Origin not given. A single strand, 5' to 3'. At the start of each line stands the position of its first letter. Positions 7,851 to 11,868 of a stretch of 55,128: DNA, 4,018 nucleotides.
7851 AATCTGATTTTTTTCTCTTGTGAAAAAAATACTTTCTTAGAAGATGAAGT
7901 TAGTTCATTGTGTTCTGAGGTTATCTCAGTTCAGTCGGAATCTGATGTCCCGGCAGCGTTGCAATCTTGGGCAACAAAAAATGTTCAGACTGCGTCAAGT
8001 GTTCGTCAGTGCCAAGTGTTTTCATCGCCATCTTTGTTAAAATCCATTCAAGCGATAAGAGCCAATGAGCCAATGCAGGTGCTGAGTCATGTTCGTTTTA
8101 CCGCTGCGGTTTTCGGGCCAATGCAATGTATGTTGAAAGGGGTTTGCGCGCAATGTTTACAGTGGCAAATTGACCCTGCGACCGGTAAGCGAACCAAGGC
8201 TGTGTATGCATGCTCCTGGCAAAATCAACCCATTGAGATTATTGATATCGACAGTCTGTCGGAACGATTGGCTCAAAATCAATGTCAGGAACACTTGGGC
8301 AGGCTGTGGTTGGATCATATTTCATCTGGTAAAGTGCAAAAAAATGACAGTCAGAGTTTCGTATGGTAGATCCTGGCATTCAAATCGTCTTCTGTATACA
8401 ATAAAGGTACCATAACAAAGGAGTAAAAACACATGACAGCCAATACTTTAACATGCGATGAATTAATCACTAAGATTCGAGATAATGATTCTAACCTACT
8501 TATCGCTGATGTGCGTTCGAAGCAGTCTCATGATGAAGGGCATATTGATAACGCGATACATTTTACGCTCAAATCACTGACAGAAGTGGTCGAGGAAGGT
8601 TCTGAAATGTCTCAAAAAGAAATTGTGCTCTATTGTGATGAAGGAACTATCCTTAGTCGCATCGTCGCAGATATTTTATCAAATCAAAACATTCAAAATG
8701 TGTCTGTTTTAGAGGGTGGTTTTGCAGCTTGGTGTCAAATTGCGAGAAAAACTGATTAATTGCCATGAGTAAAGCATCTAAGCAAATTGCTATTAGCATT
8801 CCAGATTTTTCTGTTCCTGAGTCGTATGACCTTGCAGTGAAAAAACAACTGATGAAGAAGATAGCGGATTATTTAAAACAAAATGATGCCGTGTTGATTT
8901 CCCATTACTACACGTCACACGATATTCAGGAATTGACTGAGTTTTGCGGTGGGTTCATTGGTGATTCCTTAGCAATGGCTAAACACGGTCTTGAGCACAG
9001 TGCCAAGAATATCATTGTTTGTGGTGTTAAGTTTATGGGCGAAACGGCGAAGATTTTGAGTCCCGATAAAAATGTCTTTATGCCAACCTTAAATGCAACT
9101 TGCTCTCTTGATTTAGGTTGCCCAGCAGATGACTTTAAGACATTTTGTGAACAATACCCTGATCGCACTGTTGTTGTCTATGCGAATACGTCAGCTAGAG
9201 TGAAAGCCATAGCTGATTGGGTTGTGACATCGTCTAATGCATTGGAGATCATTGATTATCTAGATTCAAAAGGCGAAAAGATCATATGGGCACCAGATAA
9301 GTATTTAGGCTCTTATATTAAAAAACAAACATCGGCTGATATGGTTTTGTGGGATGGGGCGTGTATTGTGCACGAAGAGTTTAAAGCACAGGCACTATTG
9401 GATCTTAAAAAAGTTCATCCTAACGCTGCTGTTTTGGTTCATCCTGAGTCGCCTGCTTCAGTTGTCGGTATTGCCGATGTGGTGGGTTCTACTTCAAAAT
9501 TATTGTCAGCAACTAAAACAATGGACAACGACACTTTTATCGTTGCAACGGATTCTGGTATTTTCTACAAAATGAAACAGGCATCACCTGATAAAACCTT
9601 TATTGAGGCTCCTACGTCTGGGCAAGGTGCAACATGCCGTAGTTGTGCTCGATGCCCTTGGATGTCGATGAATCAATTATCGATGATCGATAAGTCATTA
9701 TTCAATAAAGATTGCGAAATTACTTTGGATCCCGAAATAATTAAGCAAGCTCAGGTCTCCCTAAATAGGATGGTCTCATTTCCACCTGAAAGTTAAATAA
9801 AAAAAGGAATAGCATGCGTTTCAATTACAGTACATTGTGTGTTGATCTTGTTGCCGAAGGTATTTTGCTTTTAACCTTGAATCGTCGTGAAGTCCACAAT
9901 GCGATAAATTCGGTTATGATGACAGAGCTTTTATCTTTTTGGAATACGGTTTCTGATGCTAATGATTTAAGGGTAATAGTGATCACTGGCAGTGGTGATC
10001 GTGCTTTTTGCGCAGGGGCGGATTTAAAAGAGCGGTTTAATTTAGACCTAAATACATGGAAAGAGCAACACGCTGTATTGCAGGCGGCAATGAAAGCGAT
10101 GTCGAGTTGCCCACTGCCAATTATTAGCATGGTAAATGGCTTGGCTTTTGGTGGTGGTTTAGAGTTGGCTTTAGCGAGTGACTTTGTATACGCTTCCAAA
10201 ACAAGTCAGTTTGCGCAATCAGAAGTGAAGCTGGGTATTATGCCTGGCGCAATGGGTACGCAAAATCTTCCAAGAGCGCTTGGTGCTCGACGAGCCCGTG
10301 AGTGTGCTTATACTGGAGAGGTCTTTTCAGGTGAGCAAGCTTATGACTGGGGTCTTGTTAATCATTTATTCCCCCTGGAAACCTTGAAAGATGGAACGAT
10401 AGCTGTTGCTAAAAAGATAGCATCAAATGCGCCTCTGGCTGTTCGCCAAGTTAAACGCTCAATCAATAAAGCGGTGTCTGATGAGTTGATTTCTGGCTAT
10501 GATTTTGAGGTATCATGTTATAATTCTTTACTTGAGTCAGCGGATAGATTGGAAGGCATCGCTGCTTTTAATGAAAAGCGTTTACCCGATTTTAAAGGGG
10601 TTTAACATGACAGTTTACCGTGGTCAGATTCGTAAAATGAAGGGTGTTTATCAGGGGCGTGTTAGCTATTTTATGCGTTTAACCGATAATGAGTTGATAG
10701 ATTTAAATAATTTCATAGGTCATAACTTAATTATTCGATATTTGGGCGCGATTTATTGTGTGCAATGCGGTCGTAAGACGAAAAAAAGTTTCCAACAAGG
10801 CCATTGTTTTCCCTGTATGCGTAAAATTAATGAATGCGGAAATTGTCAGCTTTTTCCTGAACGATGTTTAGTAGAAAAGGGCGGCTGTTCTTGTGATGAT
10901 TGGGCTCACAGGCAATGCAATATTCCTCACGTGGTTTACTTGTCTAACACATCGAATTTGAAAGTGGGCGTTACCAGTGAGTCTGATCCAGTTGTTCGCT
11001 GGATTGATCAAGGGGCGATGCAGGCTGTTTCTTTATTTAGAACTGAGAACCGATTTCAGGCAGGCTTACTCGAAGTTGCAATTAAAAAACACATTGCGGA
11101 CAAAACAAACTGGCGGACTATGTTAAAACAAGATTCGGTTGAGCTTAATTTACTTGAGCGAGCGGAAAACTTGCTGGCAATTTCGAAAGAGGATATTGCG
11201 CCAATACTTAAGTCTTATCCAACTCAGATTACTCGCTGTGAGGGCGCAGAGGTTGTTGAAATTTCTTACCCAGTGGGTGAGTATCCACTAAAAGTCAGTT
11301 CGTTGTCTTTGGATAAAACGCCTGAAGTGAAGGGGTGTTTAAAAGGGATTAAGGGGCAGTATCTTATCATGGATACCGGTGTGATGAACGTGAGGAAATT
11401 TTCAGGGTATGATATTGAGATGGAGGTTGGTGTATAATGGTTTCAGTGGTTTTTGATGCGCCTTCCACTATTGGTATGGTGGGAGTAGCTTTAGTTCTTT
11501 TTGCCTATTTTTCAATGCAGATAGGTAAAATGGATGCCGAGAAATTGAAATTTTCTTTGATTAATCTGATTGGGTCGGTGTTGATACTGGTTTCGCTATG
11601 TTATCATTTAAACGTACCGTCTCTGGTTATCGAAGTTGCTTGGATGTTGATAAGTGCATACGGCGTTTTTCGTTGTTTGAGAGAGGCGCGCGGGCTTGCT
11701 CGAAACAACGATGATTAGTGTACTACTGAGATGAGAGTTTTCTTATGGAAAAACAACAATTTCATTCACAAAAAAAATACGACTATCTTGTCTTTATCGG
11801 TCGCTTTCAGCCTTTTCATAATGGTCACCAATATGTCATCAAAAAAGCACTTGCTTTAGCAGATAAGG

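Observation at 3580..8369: fdxA-bolA-grxD-giant NfnBA/SudAB-like fusion oxidoreductase cluster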

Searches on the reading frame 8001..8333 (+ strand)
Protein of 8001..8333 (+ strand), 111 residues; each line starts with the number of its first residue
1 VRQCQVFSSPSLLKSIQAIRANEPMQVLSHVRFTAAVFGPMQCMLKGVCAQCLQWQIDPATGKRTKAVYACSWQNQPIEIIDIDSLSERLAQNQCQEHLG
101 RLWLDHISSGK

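Call 50: search_solved_structures(query=window:8001-8333:+, max_evalue=10, show_alignments=4)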
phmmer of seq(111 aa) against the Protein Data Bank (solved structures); distinct sequences matched with E-value up to 10: 4.
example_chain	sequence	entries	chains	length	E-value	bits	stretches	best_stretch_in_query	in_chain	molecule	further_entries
7krv_B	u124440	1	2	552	0.44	14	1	41-87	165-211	Chaperone protein DnaK fused with substrate peptide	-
1uf9_A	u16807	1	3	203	0.87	13.1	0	61-110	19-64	TT1252 protein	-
1dkg_D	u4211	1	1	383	1.9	11.9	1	48-87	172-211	MOLECULAR CHAPERONE DNAK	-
7n46_A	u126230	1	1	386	2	11.9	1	48-87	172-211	Chaperone protein DnaK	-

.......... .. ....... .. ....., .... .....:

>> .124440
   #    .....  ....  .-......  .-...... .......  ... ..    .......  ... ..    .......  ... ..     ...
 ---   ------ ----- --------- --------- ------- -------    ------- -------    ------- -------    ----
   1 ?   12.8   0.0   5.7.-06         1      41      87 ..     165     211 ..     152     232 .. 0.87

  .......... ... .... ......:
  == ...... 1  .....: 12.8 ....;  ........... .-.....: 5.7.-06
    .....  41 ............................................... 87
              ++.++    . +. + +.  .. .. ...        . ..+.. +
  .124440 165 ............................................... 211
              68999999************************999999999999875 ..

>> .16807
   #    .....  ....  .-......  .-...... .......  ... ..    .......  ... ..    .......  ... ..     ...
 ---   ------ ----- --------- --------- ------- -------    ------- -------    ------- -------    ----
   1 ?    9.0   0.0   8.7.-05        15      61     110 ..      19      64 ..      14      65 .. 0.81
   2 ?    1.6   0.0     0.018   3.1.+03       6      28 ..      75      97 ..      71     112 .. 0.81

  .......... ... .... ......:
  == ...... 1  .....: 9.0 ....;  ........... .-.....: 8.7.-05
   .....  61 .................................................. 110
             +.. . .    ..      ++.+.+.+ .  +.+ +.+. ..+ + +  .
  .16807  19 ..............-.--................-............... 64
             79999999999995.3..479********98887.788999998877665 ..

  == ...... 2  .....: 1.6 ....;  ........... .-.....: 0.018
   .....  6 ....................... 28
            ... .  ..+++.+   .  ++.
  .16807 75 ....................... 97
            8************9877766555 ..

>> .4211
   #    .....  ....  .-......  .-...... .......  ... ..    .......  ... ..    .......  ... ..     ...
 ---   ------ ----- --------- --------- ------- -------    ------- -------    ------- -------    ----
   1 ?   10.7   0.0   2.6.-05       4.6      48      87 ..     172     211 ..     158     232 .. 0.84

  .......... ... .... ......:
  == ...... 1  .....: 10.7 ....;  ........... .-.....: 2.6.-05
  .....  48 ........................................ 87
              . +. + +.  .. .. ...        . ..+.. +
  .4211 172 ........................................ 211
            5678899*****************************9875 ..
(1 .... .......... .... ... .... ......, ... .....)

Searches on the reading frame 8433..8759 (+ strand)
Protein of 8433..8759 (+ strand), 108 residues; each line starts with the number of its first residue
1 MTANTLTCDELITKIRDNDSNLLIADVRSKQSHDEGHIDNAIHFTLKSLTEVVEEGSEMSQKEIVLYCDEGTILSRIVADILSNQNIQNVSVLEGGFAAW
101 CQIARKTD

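Call 3: search_protein_families(library=pfam, proteins=[window:8433-8759:+], max_evalue=0.01)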
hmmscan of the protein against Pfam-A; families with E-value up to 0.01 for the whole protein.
window:8433-8759:+ (108 aa): 1 family
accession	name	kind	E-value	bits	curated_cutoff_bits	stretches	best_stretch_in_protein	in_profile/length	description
PF00581.25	Rhodanese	-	3.7e-17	63.1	22.2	1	9-102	3-101/102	Rhodanese-like domain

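Call 4: search_protein_families(library=ncbifam, proteins=[window:8433-8759:+], max_evalue=0.01)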
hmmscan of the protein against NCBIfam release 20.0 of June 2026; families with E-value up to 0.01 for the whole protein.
window:8433-8759:+ (108 aa): 17 families
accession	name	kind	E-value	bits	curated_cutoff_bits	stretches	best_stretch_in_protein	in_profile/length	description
NF001195.0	PRK00162.1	equivalog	3.7e-11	43.3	102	1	19-102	18-98/108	thiosulfate sulfurtransferase GlpE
NF006444.0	PRK08762.1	equivalog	1.4e-10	40.3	449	1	18-103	26-110/387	molybdopterin-synthase adenylyltransferase MoeB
NF041203.1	rhodanese_LYCAU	equivalog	1.3e-08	34.5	115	1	4-102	21-118/126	rhodanese-related (seleno)protein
NF008750.0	PRK11784.1-2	equivalog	2.1e-08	33.6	241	1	42-101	66-126/346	tRNA 2-selenouridine(34) synthase MnmH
NF045521.1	rhoda_near_glyco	subfamily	3.2e-08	33.5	145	1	14-102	24-110/144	rhodanese homology domain-containing protein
NF001133.1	PRK00142.1-1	equivalog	4.1e-07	29.8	170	1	7-103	109-206/229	oxygen-dependent tRNA uridine(34) hydroxylase TrhO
TIGR04271.1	ThiI_C_thiazole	equivalog_domain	1.3e-06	28.4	70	1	14-93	19-99/101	thiazole biosynthesis protein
NF005902.0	PRK07878.1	equivalog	2.7e-06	26.6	647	1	4-102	287-383/392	adenylyltransferase/sulfurtransferase MoeZ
TIGR03167.1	tRNA_sel_U_synt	equivalog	7.1e-06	25.6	219.75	1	47-103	58-115/311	tRNA 2-selenouridine(34) synthase MnmH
NF045694.1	seleno_TsoB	exception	2.6e-05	22.5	805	1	6-102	46-151/572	rhodanese/DsbD fusion-like selenoprotein TsoB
NF033833.0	rhodan_ChrE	equivalog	0.00013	21.9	120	1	4-101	3-98/108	rhodanese family chromate resistance protein ChrE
NF003703.0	PRK05320.1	equivalog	0.00021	21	331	1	17-97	127-210/280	sulfurtransferase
NF005646.0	PRK07411.1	equivalog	0.00034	19.9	633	1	4-102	282-381/390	molybdopterin-synthase adenylyltransferase MoeB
TIGR04568.1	arch_SelU_Nterm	equivalog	0.00045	20.1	200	1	30-100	142-212/215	selenouridine synthase SelU-like subunit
NF007627.0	PRK10287.1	equivalog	0.0059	16.8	102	1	25-91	24-89/104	thiosulfate sulfurtransferase PspE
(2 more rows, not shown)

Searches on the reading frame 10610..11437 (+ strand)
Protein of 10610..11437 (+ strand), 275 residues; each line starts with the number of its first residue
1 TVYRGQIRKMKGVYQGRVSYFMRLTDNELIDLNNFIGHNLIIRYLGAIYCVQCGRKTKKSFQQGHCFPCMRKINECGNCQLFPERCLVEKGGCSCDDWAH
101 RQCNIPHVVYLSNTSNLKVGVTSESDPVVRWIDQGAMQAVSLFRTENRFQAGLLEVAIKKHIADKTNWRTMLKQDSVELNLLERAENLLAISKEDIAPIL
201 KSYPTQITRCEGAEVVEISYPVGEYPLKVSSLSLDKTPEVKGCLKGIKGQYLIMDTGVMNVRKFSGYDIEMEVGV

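Call 26: search_protein_families(library=pfam, proteins=[window:10610-11437:+], max_evalue=1)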
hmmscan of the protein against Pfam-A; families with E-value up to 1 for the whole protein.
window:10610-11437:+ (275 aa): 2 families
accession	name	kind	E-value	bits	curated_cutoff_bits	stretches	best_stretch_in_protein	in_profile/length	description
PF10977.13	DUF2797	-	2.7e-83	279.7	25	1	37-269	1-227/227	Protein of unknown function (DUF2797)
PF15492.12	Nbas_N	-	0.082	12.6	27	1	39-154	112-232/281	Neuroblastoma-amplified sequence, N terminal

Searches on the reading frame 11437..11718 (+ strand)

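Call 26: search_protein_families(library=pfam, proteins=[window:11437-11718:+], max_evalue=1)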
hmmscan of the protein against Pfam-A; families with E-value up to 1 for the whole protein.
window:11437-11718:+ (93 aa): 2 families
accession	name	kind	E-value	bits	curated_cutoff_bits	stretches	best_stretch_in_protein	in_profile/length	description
PF19395.4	DUF5970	-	0.069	14.2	25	1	10-52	35-75/77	Family of unknown function (DUF5970)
PF13748.11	ABC_membrane_3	-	0.39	10.5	27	1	37-73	119-155/237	ABC transporter transmembrane region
